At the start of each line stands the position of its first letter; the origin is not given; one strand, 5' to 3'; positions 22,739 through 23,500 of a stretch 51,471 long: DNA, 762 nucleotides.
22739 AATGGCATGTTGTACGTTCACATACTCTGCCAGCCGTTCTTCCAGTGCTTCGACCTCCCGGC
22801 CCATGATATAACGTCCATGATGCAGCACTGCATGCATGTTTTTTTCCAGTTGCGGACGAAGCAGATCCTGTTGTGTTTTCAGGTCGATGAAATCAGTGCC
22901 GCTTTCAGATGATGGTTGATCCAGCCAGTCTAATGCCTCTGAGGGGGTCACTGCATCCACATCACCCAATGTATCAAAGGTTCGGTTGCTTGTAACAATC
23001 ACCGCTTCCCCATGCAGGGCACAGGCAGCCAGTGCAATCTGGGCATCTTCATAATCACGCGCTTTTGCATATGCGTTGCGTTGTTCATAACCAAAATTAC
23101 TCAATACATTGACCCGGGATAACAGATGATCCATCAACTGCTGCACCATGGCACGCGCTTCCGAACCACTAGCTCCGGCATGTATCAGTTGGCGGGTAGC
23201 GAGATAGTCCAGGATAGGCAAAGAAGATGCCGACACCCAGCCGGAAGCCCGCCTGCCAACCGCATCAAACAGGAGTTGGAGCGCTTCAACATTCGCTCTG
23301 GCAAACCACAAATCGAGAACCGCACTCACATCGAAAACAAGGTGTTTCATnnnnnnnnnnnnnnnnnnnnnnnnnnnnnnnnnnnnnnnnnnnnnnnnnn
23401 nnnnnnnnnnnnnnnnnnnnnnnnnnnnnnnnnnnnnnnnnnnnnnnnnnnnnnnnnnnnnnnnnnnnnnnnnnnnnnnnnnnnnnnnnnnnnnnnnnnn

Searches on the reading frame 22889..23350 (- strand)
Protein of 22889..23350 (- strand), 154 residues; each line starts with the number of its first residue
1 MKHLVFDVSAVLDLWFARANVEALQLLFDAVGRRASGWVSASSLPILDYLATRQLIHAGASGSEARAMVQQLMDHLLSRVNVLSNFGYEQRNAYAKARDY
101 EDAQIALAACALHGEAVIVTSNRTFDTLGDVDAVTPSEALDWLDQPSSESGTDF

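Call 5: search_protein_families(library=pfam, proteins=[window:22889-23350:-], max_evalue=1)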
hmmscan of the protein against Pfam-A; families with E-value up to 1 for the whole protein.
window:22889-23350:- (154 aa): 1 family
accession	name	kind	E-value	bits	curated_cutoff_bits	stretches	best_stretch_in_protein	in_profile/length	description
PF13470.12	PIN_3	-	4.9e-05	24.6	27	1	4-123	2-114/115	PIN domain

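Call 6: find_homologous_proteins(query=window:22889-23350:-, max_evalue=0.001)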
Query window:22889-23350:-: 67 candidates shared short words with the query, none scored E <= 0.001.

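Call 7: search_protein_families(library=ncbifam, proteins=[window:22889-23350:-], max_evalue=0.01)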
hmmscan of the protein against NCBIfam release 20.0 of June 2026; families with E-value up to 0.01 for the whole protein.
window:22889-23350:- (154 aa): 1 family
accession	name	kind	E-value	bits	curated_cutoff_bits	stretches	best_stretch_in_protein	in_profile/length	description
TIGR00028.1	Mtu_PIN_fam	subfamily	0.0039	17.4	73.6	1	53-136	54-140/143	TA system VapC family ribonuclease toxin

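Call 16: search_protein_representatives(protein=window:22889-23350:-)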
Query: 154 residues. Proteins with E-value up to 0.001 (for the whole library): 42; up to 1e-10: 31; up to 1e-30: 1. The best 42 are listed.
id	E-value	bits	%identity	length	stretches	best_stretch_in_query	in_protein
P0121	6.8e-40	152.8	53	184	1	1-154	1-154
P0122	1.1e-30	122.9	44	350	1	1-154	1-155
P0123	1.5e-28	116.0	42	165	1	1-146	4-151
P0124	2.4e-28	115.3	40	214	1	2-148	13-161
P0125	3.4e-28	114.8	44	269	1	1-153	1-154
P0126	8.5e-28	113.5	52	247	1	2-143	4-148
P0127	1.6e-27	112.7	45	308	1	2-147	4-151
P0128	2.7e-27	111.9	45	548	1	1-146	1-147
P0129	3.2e-26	108.5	48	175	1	2-145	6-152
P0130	7.1e-24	100.8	38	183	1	1-149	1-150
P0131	1.0e-23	100.3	48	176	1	38-151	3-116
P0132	1.3e-23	99.9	42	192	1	2-141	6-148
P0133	1.8e-23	99.5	46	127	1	1-121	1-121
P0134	9.5e-23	97.2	43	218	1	1-151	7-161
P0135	1.2e-22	96.9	41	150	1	2-143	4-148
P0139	5.2e-19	85.1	41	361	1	9-145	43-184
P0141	6.3e-18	81.5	37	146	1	1-142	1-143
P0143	1.1e-15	74.3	48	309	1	59-150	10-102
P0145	4.4e-15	72.3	45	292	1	45-148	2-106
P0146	1.9e-14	70.3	48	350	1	62-149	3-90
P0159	3.7e-05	40.2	44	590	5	2-24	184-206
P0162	9.9e-04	35.5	33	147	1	4-143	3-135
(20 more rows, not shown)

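Call 26: search_protein_families(library=pfam, alignment_id=A3, max_evalue=0.01)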
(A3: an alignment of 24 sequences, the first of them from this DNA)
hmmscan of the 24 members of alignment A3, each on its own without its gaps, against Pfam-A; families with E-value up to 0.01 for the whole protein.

A. member 1, seq(153 aa): 1 family
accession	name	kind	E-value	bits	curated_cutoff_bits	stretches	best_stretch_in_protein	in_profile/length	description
PF13470.12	PIN_3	-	4.8e-05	24.6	27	1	4-123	2-114/115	PIN domain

B. families by the number of members that match (of 24 scanned): 5 families
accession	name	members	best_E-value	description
PF13470.12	PIN_3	22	4.1e-11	PIN domain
PF01850.27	PIN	5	5e-06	PIN domain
PF10130.15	PIN_2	2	0.0003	PIN domain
PF18480.7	DUF5615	1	0.0039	Domain of unknown function (DUF5615)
PF16289.11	PIN_12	1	0.0098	PIN domain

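Call 27: search_solved_structures(query=A3, max_evalue=1, show_alignments=2)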
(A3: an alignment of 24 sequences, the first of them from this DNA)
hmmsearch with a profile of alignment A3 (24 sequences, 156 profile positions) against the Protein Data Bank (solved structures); distinct sequences matched with E-value up to 1: 7.
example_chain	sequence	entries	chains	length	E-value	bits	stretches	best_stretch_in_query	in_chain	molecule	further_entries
8cwy_A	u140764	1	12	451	6.4e-06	29.4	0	23-80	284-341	T32-15-1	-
8cws_A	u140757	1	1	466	7.8e-06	29.1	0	23-81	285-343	F4132-2 Chain A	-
5cwb_A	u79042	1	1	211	0.024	17.8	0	22-80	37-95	Designed helical repeat protein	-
7mwr_B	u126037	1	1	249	0.051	16.8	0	51-81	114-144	LHD101B4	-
4iqd_A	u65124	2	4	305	0.51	13.5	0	86-143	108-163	Carboxyvinyl-carboxyphosphonate phosphorylmutase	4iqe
9kfx_A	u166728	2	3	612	0.57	13.3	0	5-41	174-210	Synthetic PPR-DYW protein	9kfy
3qvq_A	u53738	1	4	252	0.58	13.3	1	54-115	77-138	Phosphodiesterase Olei02445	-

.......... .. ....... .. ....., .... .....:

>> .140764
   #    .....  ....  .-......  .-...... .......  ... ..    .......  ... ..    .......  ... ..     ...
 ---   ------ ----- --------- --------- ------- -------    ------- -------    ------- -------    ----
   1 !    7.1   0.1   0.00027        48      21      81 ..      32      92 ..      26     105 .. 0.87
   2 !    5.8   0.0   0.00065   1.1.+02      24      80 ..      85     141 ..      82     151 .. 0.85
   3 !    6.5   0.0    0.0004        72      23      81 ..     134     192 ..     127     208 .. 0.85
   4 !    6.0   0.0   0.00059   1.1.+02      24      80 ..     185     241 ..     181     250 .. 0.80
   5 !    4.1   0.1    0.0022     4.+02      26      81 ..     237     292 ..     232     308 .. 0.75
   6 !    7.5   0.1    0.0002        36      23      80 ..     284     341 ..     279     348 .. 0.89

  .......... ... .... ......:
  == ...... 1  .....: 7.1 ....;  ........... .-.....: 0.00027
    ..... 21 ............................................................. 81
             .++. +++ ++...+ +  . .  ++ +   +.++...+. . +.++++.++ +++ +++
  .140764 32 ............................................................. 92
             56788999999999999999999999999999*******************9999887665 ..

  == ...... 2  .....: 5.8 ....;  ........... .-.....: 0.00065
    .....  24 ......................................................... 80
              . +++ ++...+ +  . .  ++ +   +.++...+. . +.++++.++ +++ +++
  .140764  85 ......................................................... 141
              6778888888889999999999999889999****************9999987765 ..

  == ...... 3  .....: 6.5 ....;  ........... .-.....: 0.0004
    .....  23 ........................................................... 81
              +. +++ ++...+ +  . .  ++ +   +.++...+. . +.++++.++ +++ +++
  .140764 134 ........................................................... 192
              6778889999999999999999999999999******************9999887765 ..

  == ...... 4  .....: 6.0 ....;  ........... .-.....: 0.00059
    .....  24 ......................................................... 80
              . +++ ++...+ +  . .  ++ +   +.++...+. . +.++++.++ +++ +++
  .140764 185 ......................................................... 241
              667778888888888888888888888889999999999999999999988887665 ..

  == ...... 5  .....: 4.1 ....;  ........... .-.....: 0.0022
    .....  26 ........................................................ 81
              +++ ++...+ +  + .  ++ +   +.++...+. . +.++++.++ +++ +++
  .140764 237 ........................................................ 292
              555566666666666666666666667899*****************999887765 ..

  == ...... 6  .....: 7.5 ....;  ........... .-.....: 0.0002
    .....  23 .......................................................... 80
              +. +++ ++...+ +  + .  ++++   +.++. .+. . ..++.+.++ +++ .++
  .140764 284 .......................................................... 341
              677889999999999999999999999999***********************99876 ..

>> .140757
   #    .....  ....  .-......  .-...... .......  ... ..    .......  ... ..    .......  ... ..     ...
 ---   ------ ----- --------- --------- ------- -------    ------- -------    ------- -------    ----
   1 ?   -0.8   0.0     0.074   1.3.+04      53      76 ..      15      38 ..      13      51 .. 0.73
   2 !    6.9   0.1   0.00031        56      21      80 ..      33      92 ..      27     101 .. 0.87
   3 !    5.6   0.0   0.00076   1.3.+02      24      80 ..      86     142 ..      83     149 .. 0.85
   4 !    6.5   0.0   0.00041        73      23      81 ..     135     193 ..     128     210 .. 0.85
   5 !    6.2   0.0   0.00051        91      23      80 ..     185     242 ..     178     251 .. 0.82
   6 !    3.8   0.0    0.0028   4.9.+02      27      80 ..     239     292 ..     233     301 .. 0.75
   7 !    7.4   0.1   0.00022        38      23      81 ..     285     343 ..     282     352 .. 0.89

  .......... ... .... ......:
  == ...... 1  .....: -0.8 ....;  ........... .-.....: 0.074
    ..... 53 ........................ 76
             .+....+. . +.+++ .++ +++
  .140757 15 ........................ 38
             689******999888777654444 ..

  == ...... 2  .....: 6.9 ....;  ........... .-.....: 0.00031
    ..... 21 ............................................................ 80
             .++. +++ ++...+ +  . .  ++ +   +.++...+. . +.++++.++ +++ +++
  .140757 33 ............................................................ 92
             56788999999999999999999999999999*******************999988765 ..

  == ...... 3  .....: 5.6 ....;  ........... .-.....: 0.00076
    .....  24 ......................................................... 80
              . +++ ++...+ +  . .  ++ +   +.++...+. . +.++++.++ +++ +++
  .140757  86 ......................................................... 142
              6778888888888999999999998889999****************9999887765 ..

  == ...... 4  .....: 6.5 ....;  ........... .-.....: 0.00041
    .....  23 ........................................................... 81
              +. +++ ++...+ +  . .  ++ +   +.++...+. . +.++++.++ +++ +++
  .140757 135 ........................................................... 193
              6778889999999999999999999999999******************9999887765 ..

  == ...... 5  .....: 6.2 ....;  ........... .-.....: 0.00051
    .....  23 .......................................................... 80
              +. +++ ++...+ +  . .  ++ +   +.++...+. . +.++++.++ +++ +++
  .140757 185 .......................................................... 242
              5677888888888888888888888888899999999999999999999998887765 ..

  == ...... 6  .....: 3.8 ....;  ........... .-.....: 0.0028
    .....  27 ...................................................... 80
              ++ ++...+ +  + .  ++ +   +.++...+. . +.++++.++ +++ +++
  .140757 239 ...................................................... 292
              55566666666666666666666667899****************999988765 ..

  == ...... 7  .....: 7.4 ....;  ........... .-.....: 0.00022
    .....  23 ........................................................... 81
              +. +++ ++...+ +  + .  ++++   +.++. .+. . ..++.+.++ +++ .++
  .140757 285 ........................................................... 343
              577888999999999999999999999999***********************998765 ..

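Call 30: find_related_loci(query=A4, collection=genome_contigs, flank=5000)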
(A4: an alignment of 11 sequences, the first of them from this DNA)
Query A4 (153 aa) in genome_contigs; peptide patterns used: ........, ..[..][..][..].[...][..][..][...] (x = any residue, [..] = any of these).
69 stretches matched a pattern; 21 encode a relative of the query (tblastn E <= 1e-3); 21 distinct loci.
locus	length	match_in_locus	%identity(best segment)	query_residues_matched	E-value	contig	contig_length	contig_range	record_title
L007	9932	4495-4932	46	2-145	1e-35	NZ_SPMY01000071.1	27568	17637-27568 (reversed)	Candidatus Accumulibacter phosphatis strain SBR_S PAO7_binned_c71, whole genome shotgun sequence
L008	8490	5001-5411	50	5-139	6e-35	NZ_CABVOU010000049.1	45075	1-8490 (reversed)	Halomonas lysinitropha strain 3(2), whole genome shotgun sequence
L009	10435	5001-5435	46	1-143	7e-35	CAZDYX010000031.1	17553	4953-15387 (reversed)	MAG TPA_asm: uncultured Desulfobulbia bacterium isolate binchicken_co266_215 genome assembly, contig: NODE_5312_length_1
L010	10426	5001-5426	46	2-141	2e-34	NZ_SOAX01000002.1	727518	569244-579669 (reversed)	Halospina denitrificans strain DSM 15505 Ga0244530_102, whole genome shotgun sequence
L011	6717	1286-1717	42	2-143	3e-34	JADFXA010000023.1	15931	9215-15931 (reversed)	MAG: Desulfamplus sp. isolate nDH2bin3 nDH2_bin3_NODE_23_length_15931_cov_4.805288, whole genome shotgun sequence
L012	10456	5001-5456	39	2-151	4e-34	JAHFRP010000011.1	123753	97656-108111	MAG: Sulfuricella sp. isolate nzgw577 NODE_59_length_123754_cov_22.364603, whole genome shotgun sequence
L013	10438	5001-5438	46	2-145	8e-34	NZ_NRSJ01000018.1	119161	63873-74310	Halochromatium glycolicum strain DSM 11080 scaffold0018, whole genome shotgun sequence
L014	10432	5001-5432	42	2-143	1e-33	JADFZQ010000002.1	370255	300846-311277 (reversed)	MAG: Desulfamplus sp. isolate nJC1bin9 nJC1_bin9_NODE_2_length_370255_cov_48.985643, whole genome shotgun sequence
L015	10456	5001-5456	44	2-151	1e-33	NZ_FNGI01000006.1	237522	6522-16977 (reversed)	Modicisalibacter muralis strain DSM 14789, whole genome shotgun sequence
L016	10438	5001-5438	45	2-145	1e-32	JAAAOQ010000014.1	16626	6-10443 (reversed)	MAG: Gammaproteobacteria bacterium isolate GSL.Bin27 NODE_2443_length_16626_cov_0.34541, whole genome shotgun sequence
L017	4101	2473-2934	40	2-153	8e-32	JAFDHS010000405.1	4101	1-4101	MAG: Deltaproteobacteria bacterium isolate Meg22_1214_Bin_289 Meg22_1214_Bin_289_scaffold_323055, whole genome shotgun s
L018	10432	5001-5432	41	2-143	3e-31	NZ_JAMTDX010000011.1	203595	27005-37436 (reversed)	MAG: Accumulibacter sp. isolate SCELSE-10 NODE_137_length_203595_cov_37.268286, whole genome shotgun sequence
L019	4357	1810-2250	44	1-145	2e-31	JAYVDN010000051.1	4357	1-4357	MAG: Polaromonas sp. isolate GL34_DN_concoct_23_sub GL34_DN_concoct_23_sub_50, whole genome shotgun sequence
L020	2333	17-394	50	22-148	2e-31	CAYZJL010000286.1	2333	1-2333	MAG TPA_asm: uncultured Zetaproteobacteria bacterium isolate binchicken_co253_87 genome assembly, contig: NODE_53017_len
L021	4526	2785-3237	38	3-151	4e-31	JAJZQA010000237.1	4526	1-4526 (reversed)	MAG: Deltaproteobacteria bacterium isolate SKS1.bin30 NODE_34244_length_4526_cov_0.708343, whole genome shotgun sequence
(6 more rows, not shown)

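Call 44: predict_structure(alignment_id=A3)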
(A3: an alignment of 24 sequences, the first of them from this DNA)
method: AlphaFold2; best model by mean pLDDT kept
length: 153 residues; sequences in the alignment: 24
mean_pLDDT: 94.2   pTM: 0.89
mean pLDDT of the five models: 94.2, 93.8, 93.3, 93.2, 92.5
residues with pLDDT >= 90: 135; 70-90: 13; 50-70: 3; < 50: 2
segments of 3 or more residues with pLDDT < 50: none
pLDDT, mean of each block of 10 residues (from residue 1): 97 97 98 98 97 98 98 98 88 89 94 96 94 98 87 45
secondary structure, 60 per line:
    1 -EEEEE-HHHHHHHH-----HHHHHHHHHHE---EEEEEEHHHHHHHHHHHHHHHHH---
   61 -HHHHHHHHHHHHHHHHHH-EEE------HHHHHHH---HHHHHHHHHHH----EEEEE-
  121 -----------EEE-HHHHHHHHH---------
elements in order: E2-6 H8-15 H21-30 E35-40 H41-57 H62-79 E81-83 H90-96 H100-110 E115-119 E132-134 H136-144

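Call 48: fold_search(model_id=the predicted structure, library=pdb)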
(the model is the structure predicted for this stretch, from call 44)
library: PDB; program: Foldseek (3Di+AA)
matches with E <= 10: 506; with E <= 0.001: 11
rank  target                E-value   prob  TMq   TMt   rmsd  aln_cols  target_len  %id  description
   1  3zvk_A                7.0e-05  1.00  0.62  0.70   3.1       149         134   15  Crystal structure of VapBC2 from Rickettsia felis bound to a DNA fragment from their promoter (released 2011-12-14)
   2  6nkl_A                1.6e-04  1.00  0.59  0.66   3.8       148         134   17  2.2 A resolution structure of VapBC-1 from nontypeable Haemophilus influenzae (released 2019-04-10)
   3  3zvk_B                1.8e-04  1.00  0.60  0.68   3.5       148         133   18  Crystal structure of VapBC2 from Rickettsia felis bound to a DNA fragment from their promoter (released 2011-12-14)
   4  7vwo_A                4.2e-04  1.00  0.63  0.67   3.7       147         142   20  TA complex from Mycobacterium tuberculosis (released 2022-11-16)
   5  3zvk_C                4.2e-04  1.00  0.58  0.66   3.5       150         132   17  Crystal structure of VapBC2 from Rickettsia felis bound to a DNA fragment from their promoter (released 2011-12-14)
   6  2dok_A                5.5e-04  1.00  0.50  0.46   8.3       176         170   16  Crystal structure of the PIN domain of human EST1A (released 2007-05-01)
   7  2fe1                  7.1e-04  1.00  0.59  0.68   3.5       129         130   19  Crystal Structure of PAE0151 from Pyrobaculum aerophilum (released 2005-12-27)
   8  1v8o_A                7.6e-04  1.00  0.63  0.72   3.4       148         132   18  Crystal Structure of PAE2754 from Pyrobaculum aerophilum (released 2004-02-10)
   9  5x3t_B                8.1e-04  1.00  0.59  0.65   3.7       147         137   18  VapBC from Mycobacterium tuberculosis (released 2017-06-07)
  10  1v8p_F                8.6e-04  1.00  0.61  0.64   3.6       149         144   19  Crystal structure of PAE2754 from Pyrobaculum aerophilum (released 2004-02-10)
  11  1v8p_A                9.8e-04  1.00  0.62  0.70   3.5       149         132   18  Crystal structure of PAE2754 from Pyrobaculum aerophilum (released 2004-02-10)
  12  2hww_B                1.0e-03  1.00  0.50  0.49   8.9       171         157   15  Structure of PIN domain of human SMG6 (released 2006-11-14)
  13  6a7v_A                1.1e-03  1.00  0.55  0.61   4.2       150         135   18  Crystal structure of Mycobacterium tuberculosis VapBC11 toxin-antitoxin complex (released 2018-10-10)
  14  6a7v_C                1.4e-03  1.00  0.56  0.61   4.2       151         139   20  Crystal structure of Mycobacterium tuberculosis VapBC11 toxin-antitoxin complex (released 2018-10-10)
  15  5k8j_B                1.4e-03  1.00  0.60  0.70   3.5       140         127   18  Structure of Caulobacter crescentus VapBC1 (apo form) (released 2016-12-28)
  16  1v8o_F                1.4e-03  1.00  0.60  0.67   3.9       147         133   17  Crystal Structure of PAE2754 from Pyrobaculum aerophilum (released 2004-02-10)
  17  6nkl_B                1.4e-03  1.00  0.56  0.62   4.1       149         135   17  2.2 A resolution structure of VapBC-1 from nontypeable Haemophilus influenzae (released 2019-04-10)
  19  1v8o_B                1.5e-03  1.00  0.60  0.67   3.9       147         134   17  Crystal Structure of PAE2754 from Pyrobaculum aerophilum (released 2004-02-10)
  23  1v8o_C                2.7e-03  1.00  0.61  0.67   3.8       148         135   18  Crystal Structure of PAE2754 from Pyrobaculum aerophilum (released 2004-02-10)
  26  1v8o_H                4.0e-03  1.00  0.60  0.67   3.8       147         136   17  Crystal Structure of PAE2754 from Pyrobaculum aerophilum (released 2004-02-10)
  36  9c5w_C                2.6e-02  0.97  0.51  0.48   3.7       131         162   14  Crystal structure of cyclodehydratase RohQ in complex with imidazole (released 2025-07-23)
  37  9c5w_B                3.2e-02  0.99  0.54  0.52   3.8       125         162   13  Crystal structure of cyclodehydratase RohQ in complex with imidazole (released 2025-07-23)
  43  9c5w_D                5.0e-02  0.94  0.56  0.53   6.7       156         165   15  Crystal structure of cyclodehydratase RohQ in complex with imidazole (released 2025-07-23)
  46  9c5w_E                6.9e-02  0.92  0.56  0.52   6.5       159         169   14  Crystal structure of cyclodehydratase RohQ in complex with imidazole (released 2025-07-23)
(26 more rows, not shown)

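Call 74: search_protein_families(library=padloc, proteins=[window:22889-23350:-], max_evalue=0.1)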
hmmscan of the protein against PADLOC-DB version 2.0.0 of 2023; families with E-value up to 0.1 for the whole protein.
window:22889-23350:- (154 aa): 0 families
